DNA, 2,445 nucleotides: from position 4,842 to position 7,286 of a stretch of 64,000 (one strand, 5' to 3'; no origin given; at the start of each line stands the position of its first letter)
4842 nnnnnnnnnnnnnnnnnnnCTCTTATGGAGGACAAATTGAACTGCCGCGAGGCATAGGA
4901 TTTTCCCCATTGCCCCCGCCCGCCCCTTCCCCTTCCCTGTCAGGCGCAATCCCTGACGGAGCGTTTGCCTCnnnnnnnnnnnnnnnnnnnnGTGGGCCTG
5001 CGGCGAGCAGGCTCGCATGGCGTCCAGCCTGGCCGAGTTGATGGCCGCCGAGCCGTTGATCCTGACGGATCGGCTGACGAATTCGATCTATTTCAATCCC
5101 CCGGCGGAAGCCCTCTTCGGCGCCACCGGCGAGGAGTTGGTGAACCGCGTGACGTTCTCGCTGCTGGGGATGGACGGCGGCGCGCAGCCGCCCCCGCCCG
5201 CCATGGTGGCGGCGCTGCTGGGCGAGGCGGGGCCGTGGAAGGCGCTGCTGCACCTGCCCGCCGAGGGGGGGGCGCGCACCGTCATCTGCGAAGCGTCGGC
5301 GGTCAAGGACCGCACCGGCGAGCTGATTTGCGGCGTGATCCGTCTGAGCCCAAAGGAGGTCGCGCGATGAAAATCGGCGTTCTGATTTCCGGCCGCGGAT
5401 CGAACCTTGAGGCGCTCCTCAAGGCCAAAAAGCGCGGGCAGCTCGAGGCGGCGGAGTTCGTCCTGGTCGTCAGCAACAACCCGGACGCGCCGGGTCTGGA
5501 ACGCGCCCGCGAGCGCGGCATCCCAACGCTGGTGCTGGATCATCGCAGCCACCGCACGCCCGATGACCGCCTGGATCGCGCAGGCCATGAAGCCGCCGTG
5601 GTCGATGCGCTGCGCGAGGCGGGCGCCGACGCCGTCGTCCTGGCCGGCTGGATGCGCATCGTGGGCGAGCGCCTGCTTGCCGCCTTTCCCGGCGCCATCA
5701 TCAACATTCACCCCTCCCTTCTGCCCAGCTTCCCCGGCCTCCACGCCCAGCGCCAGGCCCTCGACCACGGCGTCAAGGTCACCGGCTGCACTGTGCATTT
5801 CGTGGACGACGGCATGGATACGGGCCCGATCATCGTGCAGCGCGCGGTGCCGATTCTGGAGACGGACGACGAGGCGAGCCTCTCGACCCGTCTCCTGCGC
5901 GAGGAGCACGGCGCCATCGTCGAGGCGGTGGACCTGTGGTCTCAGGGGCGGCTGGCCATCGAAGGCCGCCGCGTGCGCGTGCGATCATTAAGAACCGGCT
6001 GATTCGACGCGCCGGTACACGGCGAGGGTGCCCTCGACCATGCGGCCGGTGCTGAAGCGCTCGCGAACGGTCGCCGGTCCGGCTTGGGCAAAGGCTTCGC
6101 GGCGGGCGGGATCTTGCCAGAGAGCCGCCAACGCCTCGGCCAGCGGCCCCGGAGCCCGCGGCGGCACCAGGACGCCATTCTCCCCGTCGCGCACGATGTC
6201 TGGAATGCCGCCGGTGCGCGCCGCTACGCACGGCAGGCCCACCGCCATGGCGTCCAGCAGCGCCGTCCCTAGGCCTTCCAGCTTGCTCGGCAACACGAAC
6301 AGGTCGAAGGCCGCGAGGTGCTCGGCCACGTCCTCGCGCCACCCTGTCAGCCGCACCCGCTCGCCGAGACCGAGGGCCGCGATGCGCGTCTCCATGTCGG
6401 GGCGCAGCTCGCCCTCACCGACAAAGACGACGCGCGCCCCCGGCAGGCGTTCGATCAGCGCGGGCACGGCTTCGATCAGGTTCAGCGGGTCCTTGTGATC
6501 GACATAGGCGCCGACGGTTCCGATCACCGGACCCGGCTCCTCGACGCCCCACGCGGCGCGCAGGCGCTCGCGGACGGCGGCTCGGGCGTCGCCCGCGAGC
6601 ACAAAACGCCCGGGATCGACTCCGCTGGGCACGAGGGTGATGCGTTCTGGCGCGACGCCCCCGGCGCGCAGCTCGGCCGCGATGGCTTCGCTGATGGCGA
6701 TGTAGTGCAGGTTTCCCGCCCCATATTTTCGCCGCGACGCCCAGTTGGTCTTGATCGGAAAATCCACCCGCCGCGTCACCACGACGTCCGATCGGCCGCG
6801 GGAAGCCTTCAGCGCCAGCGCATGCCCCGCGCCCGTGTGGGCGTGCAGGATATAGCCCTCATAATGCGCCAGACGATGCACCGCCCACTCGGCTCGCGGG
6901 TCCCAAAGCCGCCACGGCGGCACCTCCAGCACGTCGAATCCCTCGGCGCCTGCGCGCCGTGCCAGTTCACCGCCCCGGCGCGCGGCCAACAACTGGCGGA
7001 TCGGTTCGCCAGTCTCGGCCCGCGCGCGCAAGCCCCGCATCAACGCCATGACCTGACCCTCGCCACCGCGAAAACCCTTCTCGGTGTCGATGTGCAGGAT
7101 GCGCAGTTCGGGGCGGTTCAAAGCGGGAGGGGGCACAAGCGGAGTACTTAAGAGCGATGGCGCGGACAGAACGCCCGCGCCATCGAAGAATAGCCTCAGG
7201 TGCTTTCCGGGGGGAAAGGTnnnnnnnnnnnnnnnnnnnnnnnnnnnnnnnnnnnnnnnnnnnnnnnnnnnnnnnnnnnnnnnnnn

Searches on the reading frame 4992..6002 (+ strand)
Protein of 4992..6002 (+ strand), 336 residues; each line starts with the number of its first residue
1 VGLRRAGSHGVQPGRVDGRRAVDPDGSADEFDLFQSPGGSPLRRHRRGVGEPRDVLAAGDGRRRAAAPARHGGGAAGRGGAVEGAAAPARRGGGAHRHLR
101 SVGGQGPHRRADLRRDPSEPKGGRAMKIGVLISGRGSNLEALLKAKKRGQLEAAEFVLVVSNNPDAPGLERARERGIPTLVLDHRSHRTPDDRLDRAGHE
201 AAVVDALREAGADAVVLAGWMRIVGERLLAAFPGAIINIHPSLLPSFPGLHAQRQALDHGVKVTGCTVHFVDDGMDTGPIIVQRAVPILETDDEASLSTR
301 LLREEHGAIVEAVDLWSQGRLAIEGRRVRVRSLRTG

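Call 9: search_protein_families(library=pfam, proteins=[window:4992-6002:+], max_evalue=0.01)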
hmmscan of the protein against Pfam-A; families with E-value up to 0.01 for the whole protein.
window:4992-6002:+ (336 aa): 1 family
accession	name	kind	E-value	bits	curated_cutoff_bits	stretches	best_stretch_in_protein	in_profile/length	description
PF00551.24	Formyl_trans_N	-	3e-58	197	26.1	1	126-313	1-181/181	Formyl transferase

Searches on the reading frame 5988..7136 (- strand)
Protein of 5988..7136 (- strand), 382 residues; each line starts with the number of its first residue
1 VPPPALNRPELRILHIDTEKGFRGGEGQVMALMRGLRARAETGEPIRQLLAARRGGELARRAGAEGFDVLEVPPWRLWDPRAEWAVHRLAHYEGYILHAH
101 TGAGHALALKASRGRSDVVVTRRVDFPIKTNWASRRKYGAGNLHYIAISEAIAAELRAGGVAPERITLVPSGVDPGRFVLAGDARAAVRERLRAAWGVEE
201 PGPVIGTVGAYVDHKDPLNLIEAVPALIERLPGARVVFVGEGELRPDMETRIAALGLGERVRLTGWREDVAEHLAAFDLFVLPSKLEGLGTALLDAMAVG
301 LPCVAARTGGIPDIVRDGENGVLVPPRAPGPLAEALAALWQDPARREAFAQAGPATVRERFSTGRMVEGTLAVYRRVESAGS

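Call 9: search_protein_families(library=pfam, proteins=[window:5988-7136:-], max_evalue=0.01)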
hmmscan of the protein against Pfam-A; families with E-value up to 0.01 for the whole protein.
window:5988-7136:- (382 aa): 5 families
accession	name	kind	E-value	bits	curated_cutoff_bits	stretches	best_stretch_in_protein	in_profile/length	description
PF13692.12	Glyco_trans_1_4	-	9.8e-38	130.1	27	1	203-342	2-142/142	Glycosyl transferases group 1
PF00534.26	Glycos_transf_1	-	1.3e-37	129.4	26.4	1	189-354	2-170/172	Glycosyl transferases group 1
PF13439.12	Glyco_transf_4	-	6.2e-10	39.8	28.5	1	50-176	25-169/170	Glycosyltransferase Family 4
PF13524.12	Glyco_trans_1_2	-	2.3e-06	28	25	1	227-366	9-138/144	Glycosyl transferase-like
PF20706.3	GT4-conflict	-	4.6e-05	23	26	1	267-318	272-323/385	Family 4 Glycosyltransferase in conflict systems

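Call 38: search_protein_families(library=ncbifam, proteins=[window:5988-7136:-], max_evalue=0.001)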
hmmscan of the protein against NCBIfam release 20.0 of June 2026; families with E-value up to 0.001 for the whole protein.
window:5988-7136:- (382 aa): 39 families (the best 25 are shown)
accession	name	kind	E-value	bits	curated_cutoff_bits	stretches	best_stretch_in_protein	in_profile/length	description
TIGR03088.1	stp2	hypoth_equivalog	9.1e-44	150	409.05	1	143-376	138-372/374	TIGR03088 family PEP-CTERM/XrtA system glycosyltransferase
NF041876.1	EPS_EpsE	equivalog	1.1e-32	113.8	400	1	148-365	168-384/389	exopolysaccharide biosynthesis GT4 family glycosyltransferase EpsE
TIGR04063.1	stp3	hypoth_equivalog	5e-28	98.1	442.05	1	146-377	162-395/397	TIGR04063 family PEP-CTERM/XrtA system glycosyltransferase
TIGR03999.1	thiol_BshA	equivalog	4.6e-27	94.9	273.7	1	188-377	185-373/375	N-acetyl-alpha-D-glucosaminyl L-malate synthase BshA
TIGR03449.1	mycothiol_MshA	equivalog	1.6e-24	86.6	462.5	1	158-377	182-403/406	D-inositol-3-phosphate glycosyltransferase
TIGR02149.1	glgA_Coryne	subfamily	6.4e-22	78.2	302.4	1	131-377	135-390/391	glycogen synthase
TIGR04047.1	MSMEG_0565_glyc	hypoth_equivalog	3e-21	75.9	259.85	1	144-375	141-372/373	MSMEG_0565 family glycosyltransferase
NF011726.0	PRK15179.1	equivalog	1.1e-20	73.6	733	1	160-374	478-691/694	Vi polysaccharide biosynthesis protein TviE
NF047684.1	TeichurnBiosyTuaC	equivalog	1.7e-19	70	550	1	147-377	170-389/391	teichuronic acid biosynthesis protein TuaC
NF012034.0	PRK15490.1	equivalog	1.2e-16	60.2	813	1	204-368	400-567/578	Vi polysaccharide biosynthesis glycosyltransferase TviE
NF053787.1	GlcN_PG_synth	equivalog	9.9e-14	50.9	480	1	146-377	148-359/361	N-acetylglucosaminyl phosphatidylglycerol synthase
TIGR02095.1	glgA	subfamily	1.7e-13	50.1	328.45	1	185-376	275-476/477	glycogen/starch synthase, ADP-glucose type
NF038298.1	EPS_HpsO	equivalog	2.4e-13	49.6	575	1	186-377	185-387/388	hormogonium polysaccharide biosynthesis glycosyltransferase HpsO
TIGR04005.1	wcaL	equivalog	8.3e-13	48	537.6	1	145-339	178-367/406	colanic acid biosynthesis glycosyltransferase WcaL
TIGR02472.1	sucr_P_syn_N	equivalog_domain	1.5e-12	47.1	576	1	279-371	343-435/439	sucrose-phosphate synthase, putative, glycosyltransferase domain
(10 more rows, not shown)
